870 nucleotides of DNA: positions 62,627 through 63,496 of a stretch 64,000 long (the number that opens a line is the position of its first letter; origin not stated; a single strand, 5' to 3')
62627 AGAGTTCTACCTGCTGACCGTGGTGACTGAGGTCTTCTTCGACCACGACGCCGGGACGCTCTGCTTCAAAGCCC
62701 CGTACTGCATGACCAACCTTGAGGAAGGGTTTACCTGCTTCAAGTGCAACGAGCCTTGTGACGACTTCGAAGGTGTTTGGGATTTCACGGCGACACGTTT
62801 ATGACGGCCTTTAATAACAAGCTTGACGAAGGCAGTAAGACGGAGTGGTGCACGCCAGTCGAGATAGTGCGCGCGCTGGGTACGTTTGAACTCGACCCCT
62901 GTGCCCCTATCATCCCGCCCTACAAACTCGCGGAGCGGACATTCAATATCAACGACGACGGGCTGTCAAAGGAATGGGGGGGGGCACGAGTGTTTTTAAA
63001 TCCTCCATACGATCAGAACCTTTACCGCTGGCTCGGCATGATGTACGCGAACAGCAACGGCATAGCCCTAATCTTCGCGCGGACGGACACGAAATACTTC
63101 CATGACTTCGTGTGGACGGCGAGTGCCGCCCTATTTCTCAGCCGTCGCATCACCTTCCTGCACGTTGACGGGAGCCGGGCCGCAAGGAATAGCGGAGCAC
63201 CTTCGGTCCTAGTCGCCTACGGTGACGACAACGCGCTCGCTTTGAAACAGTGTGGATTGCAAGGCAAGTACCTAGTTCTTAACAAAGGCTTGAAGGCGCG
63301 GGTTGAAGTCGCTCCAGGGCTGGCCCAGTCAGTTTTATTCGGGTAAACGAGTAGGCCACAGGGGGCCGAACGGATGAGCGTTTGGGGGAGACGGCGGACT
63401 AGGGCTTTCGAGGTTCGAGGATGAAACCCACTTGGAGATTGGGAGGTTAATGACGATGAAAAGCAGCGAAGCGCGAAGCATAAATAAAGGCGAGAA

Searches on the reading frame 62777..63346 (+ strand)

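Call 84: search_protein_families(library=pfam, proteins=[window:62777-63346:+], max_evalue=0.001)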
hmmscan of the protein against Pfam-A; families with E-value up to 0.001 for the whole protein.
window:62777-63346:+ (189 aa): 1 family
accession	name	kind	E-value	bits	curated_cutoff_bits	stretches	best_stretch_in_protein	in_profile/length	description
PF05869.16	Dam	-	9e-09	35.7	28.1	1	18-147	6-143/169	DNA N-6-adenine-methyltransferase (Dam)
